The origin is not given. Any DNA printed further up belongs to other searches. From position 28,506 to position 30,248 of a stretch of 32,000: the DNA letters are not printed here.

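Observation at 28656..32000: Tandem triad of large PilV-like (type IVb minor-pilin-like) proteins with no pilus machinery in sight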

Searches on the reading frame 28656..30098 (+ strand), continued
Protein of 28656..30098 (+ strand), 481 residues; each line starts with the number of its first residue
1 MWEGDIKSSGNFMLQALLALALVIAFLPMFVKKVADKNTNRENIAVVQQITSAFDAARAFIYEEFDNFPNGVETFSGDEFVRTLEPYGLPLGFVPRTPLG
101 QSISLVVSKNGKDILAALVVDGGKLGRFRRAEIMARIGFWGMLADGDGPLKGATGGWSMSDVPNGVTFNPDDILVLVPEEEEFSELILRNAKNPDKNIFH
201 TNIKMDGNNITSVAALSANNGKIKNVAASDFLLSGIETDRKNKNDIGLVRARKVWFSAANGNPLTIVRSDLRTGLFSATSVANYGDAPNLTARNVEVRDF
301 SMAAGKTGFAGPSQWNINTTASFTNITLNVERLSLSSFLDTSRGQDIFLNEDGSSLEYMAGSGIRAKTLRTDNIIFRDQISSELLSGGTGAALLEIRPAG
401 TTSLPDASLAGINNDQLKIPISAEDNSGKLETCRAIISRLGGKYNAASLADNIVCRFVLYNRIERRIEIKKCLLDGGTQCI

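Call 83: search_protein_families(library=pfam, proteins=[L016:444-2429:+, L016:2523-3077:+, L016:3084-4337:+, L016:4360-5007:+, L016:9291-9980:+, L016:10001-12970:+, L016:21098-21583:+], max_evalue=1)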
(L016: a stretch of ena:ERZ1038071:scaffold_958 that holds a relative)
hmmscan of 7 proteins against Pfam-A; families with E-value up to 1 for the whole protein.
L016:444-2429:+ (662 aa): 0 families

L016:2523-3077:+ (185 aa): 1 family
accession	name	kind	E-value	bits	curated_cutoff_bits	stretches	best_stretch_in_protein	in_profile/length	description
PF17830.6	STI1-HOP_DP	-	0.12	12.7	29.1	1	134-172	10-47/55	STI1/HOP, DP domain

L016:3084-4337:+ (418 aa): 0 families

L016:4360-5007:+ (216 aa): 2 families
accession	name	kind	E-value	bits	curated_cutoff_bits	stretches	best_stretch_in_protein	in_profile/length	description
PF07192.16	SNURF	-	0.091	13.2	25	1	151-193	29-66/69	SNURF/RPN4 protein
PF23906.1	DUF7248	-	0.2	12.1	27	1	104-138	20-51/58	Family of unknown function (DUF7248)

L016:9291-9980:+ (230 aa): 0 families

L016:10001-12970:+ (990 aa): 1 family
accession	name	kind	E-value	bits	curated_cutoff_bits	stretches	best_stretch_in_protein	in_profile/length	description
PF03961.19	FapA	-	0.00012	22.2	31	1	240-345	8-81/272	Flagellar Assembly Protein A beta solenoid domain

L016:21098-21583:+ (162 aa): 0 families

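Call 86: find_encoding_contigs(protein=P0311, flank=10000, max_places=2)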
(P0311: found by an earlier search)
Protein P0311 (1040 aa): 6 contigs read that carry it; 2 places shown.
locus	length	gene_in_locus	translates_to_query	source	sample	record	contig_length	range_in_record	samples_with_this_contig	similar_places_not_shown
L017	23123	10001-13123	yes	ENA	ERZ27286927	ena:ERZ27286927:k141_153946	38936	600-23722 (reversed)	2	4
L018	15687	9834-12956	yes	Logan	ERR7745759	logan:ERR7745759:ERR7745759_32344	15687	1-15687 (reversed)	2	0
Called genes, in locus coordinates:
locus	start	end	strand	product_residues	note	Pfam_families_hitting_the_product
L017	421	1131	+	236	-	PF02666:PS_Dcarbxylase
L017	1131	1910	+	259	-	PF01066:CDP-OH_P_transf, PF08009:CDP-OH_P_tran_2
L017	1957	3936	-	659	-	PF00270:DEAD (weak), PF04851:ResIII, PF17757:UvrB_inter, PF27431:UvrB_3rd, PF00271:Helicase_C, PF12344:UvrB, PF02151:UVR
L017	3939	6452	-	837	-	-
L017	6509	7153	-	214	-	PF03448:MgtE_N (weak)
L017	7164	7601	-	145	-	PF20072:DUF6468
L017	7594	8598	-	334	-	PF02154:FliM, PF01052:FliMN_C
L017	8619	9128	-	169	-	PF03748:FliL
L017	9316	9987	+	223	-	-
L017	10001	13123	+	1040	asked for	PF10106:DUF2345 (weak)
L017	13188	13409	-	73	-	PF01176:eIF-1a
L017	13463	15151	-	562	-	PF00672:HAMP, PF02518:HATPase_c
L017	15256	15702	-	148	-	PF00359:PTS_EIIA_2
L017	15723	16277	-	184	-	PF02482:Ribosomal_S30AE, PF16321:Ribosom_S30AE_C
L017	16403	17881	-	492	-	PF00309:Sigma54_AID, PF04963:Sigma54_CBD, PF04552:Sigma54_DBD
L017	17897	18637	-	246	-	PF00005:ABC_tran, PF12399:BCA_ABC_TP_C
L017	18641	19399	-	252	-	PF03968:LptD_N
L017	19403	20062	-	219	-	PF06835:LptC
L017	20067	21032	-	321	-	PF01380:SIS, PF00571:CBS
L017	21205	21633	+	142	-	-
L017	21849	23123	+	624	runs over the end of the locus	?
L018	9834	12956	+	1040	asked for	PF10106:DUF2345 (weak)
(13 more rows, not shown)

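Call 96: search_protein_families(library=phrogs, proteins=[window:28656-30098:+, L016:10001-12970:+, L016:9291-9980:+], max_evalue=0.01)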
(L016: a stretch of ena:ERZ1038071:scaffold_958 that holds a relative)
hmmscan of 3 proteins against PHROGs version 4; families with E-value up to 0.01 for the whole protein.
window:28656-30098:+ (481 aa): 0 families

L016:10001-12970:+ (990 aa): 0 families

L016:9291-9980:+ (230 aa): 0 families
